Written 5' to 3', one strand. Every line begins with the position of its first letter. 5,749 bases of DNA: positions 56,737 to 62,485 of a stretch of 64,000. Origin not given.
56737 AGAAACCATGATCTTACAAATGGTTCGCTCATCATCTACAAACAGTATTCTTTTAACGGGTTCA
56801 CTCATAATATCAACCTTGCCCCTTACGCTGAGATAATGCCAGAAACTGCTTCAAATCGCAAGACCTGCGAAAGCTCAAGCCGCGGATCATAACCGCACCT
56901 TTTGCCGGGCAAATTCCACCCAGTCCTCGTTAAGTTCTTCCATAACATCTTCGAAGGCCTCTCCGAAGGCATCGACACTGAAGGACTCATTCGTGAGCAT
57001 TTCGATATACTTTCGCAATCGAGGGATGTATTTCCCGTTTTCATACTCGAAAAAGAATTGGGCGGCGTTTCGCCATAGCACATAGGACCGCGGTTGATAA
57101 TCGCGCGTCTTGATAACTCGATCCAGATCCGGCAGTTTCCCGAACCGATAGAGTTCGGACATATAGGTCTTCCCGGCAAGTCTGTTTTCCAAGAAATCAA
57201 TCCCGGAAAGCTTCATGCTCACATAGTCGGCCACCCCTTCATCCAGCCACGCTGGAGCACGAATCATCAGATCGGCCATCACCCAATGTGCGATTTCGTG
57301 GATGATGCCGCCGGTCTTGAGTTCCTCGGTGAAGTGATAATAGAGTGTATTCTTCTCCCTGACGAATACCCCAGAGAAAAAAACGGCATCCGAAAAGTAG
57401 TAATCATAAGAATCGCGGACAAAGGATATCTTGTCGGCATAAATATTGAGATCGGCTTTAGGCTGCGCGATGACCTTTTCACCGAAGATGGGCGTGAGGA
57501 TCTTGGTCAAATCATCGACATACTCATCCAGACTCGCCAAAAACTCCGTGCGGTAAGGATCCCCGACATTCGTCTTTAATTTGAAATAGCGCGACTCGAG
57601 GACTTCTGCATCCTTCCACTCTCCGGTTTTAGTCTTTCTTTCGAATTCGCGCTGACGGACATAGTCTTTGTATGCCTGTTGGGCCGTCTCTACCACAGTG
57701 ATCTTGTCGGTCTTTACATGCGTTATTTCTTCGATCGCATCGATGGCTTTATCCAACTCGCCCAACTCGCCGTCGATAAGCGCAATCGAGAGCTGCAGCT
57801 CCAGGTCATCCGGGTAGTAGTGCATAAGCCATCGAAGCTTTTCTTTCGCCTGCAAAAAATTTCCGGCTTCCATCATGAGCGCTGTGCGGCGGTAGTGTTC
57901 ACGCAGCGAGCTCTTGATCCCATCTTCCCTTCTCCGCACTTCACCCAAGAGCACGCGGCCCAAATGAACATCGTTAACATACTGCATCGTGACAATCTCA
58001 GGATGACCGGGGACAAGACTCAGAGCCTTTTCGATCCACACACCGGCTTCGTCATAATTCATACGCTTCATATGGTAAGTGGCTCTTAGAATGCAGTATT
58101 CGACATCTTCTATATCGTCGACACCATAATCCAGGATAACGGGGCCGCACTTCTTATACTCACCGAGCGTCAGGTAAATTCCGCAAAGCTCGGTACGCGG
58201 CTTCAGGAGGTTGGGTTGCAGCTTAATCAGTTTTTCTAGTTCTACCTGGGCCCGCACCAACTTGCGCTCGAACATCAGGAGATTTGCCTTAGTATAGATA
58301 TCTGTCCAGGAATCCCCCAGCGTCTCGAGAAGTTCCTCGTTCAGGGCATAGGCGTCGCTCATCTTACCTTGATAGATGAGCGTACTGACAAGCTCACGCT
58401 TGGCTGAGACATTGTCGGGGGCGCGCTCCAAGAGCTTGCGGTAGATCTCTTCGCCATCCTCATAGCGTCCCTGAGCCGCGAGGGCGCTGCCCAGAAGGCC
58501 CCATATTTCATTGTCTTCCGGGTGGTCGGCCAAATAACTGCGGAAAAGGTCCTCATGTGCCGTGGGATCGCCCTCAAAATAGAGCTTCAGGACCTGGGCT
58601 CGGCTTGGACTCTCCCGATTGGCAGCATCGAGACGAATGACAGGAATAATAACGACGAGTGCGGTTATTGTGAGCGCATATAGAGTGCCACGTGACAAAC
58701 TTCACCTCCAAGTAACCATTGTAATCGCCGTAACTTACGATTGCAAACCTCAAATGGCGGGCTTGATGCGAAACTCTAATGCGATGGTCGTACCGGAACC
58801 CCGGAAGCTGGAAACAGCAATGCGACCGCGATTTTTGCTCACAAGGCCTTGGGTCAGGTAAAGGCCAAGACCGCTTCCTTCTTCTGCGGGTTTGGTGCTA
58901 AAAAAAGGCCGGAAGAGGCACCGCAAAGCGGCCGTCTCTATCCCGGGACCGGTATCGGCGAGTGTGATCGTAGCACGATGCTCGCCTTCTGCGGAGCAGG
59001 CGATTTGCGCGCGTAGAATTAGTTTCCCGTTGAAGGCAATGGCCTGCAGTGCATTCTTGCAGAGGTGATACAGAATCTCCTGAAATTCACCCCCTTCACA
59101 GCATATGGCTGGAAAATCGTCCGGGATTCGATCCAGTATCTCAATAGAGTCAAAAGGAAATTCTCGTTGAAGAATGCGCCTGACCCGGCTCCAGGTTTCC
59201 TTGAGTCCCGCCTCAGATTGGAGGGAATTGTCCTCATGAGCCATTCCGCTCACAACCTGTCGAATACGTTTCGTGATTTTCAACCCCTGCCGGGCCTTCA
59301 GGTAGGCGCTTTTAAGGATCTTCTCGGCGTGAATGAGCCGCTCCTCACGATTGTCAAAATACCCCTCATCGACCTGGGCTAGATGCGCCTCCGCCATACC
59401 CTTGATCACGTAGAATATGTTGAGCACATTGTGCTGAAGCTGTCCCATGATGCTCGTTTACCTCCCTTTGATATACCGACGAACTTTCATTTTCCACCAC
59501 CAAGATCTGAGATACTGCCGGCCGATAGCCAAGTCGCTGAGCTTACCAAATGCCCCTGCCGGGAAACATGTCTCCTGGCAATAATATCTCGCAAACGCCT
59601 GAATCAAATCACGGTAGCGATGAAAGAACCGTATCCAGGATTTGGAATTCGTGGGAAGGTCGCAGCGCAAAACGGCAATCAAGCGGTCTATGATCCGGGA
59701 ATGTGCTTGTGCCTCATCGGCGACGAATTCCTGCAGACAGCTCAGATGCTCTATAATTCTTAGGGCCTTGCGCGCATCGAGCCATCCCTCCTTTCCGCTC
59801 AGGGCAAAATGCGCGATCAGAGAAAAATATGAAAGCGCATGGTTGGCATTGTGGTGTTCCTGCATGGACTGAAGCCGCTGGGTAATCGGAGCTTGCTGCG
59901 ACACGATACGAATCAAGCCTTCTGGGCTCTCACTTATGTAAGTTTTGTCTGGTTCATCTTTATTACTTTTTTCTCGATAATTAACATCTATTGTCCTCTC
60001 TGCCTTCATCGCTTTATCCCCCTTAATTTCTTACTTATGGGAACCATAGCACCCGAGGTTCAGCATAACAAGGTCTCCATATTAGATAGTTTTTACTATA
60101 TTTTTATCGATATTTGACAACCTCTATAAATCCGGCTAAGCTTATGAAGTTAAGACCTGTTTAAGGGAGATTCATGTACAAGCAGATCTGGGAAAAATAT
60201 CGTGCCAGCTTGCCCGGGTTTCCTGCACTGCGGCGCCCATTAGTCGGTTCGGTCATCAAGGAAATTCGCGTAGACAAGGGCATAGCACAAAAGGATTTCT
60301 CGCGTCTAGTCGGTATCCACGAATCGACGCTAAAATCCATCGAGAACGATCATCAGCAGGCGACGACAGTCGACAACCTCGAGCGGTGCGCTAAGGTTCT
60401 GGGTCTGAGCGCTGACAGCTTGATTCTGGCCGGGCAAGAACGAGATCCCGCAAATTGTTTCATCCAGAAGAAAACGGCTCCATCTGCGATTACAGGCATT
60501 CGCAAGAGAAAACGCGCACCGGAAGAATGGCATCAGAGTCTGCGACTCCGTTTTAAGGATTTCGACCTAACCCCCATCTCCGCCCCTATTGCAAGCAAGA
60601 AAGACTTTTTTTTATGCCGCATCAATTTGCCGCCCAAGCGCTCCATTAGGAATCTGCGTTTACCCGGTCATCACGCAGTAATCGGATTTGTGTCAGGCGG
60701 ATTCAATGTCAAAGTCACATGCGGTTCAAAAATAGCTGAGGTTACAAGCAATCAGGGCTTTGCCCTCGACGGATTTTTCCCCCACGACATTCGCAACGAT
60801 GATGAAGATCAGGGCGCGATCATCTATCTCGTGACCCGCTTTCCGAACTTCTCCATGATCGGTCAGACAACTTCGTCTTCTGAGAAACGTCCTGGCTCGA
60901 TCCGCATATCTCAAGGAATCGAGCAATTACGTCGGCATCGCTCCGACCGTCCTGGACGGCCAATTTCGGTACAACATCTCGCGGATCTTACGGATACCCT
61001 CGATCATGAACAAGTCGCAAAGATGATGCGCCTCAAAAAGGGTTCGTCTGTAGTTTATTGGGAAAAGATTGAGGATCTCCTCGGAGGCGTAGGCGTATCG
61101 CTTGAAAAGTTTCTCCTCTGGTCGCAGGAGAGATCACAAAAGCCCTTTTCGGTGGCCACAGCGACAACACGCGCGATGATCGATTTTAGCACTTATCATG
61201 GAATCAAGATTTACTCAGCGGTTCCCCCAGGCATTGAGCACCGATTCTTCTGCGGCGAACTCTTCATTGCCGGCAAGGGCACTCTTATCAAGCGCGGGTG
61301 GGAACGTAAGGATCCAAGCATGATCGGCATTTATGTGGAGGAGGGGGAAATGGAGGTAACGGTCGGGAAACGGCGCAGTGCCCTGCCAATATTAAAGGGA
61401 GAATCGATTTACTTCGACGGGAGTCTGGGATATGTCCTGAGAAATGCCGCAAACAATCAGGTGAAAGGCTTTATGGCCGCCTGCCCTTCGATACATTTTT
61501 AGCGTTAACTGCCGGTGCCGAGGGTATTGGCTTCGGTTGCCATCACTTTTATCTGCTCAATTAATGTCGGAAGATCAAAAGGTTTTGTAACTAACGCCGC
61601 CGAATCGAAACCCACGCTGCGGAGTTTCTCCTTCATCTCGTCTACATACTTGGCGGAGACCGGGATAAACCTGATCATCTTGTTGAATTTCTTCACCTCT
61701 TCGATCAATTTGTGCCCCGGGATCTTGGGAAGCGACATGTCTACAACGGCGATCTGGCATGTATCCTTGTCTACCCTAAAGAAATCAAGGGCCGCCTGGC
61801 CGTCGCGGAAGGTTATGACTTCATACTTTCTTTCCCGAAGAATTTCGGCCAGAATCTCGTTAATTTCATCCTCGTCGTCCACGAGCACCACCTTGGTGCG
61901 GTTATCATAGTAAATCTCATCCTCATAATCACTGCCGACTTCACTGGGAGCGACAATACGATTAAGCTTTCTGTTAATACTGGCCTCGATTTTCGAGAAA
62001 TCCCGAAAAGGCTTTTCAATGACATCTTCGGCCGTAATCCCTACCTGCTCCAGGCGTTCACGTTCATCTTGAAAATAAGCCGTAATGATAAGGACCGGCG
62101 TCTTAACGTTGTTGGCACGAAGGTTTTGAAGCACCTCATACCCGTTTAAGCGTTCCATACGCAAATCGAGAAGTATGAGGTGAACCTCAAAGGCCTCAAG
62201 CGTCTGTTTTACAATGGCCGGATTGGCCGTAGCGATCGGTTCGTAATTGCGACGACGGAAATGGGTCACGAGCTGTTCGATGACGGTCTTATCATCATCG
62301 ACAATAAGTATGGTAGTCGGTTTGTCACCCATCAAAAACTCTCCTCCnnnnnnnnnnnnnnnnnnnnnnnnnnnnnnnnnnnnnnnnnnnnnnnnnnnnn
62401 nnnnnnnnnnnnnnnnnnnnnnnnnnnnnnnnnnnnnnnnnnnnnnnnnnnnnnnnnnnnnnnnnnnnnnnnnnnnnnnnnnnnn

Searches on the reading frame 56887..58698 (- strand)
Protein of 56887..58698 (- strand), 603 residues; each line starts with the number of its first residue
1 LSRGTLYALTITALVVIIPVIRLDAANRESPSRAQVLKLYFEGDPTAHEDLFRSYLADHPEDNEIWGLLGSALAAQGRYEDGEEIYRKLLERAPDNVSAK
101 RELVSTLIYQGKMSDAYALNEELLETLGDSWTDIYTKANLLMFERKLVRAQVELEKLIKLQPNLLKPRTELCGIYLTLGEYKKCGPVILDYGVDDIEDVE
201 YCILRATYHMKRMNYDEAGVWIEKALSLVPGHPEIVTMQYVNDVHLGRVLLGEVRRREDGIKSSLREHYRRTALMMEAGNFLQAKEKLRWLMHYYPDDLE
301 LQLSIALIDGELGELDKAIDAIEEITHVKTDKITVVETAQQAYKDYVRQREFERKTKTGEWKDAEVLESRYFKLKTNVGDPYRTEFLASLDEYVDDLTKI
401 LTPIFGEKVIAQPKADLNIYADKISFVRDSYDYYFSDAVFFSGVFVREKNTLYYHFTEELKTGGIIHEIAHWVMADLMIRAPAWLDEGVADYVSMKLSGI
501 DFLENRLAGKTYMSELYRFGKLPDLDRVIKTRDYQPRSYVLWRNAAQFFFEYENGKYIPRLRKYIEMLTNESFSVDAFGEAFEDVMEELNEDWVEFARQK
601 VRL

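Call 49: search_protein_families(library=pfam, proteins=[window:56887-58698:-], max_evalue=0.0001)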
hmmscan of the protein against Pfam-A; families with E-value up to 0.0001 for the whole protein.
window:56887-58698:- (603 aa): 10 families
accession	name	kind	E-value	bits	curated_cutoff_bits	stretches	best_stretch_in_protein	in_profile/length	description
PF14559.12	TPR_19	-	5.9e-17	62.2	25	1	73-129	1-57/68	Tetratricopeptide repeat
PF13428.12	TPR_14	-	1.5e-13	50.4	23.5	1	64-104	2-42/44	Tetratricopeptide repeat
PF13432.12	TPR_16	-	9.2e-13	48.8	32.7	1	45-96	13-64/65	Tetratricopeptide repeat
PF07719.23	TPR_2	-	5.5e-11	42.2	27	0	64-96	2-34/34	Tetratricopeptide repeat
PF13181.12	TPR_8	-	4.3e-10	39.4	25.7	0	64-96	2-34/34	Tetratricopeptide repeat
PF00515.34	TPR_1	-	7.8e-08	32.3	27.8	0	65-96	3-34/34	Tetratricopeptide repeat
PF13424.12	TPR_12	-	1.2e-06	29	30.1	0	64-97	4-36/77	Tetratricopeptide repeat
PF23914.1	TPR_CcmH_CycH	-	1.2e-06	28.8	42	0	53-118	40-105/158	Cytochrome c-type biogenesis protein H TPR domain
PF24575.1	TPR_Slam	-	1e-05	26.3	35.2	0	62-116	44-100/104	Surface lipoprotein assembly modifier, N-terminal TPR repeats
PF20225.4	DUF6584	-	1.9e-05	25.2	27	0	271-318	9-56/171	Family of unknown function (DUF6584)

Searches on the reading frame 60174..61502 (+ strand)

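Call 49: search_protein_families(library=pfam, proteins=[window:60174-61502:+], max_evalue=0.0001)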
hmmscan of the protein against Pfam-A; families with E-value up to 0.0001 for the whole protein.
window:60174-61502:+ (442 aa): 5 families
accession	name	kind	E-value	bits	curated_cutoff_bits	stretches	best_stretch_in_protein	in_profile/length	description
PF01381.28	HTH_3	-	2.7e-11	43.7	23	1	28-81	1-53/55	Helix-turn-helix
PF12844.13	HTH_19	-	3.5e-06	27.3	30.2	1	25-84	1-59/64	Helix-turn-helix domain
PF13560.12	HTH_31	-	4.8e-06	27.2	27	0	25-81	3-59/64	Helix-turn-helix domain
PF13443.12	HTH_26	-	2.6e-05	24.8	22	0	28-79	2-53/63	Cro/C1-type HTH DNA-binding domain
PF07883.17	Cupin_2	-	4.6e-05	23.5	27.2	0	380-431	16-65/70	Cupin domain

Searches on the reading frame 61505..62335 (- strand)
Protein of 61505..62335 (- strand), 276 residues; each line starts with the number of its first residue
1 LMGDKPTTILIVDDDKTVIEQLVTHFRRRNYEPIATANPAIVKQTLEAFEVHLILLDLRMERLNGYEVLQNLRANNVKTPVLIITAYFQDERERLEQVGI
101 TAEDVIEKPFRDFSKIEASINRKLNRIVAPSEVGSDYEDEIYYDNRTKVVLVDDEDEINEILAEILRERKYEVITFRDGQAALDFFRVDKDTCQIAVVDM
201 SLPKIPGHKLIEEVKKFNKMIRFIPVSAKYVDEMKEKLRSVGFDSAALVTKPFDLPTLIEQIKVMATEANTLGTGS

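Call 49: search_protein_families(library=pfam, proteins=[window:61505-62335:-], max_evalue=0.0001)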
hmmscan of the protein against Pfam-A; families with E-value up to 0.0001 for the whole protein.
window:61505-62335:- (276 aa): 1 family
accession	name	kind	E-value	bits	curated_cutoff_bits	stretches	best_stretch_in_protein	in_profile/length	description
PF00072.30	Response_reg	-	2.3e-37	128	30.2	2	9-118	1-108/111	Response regulator receiver domain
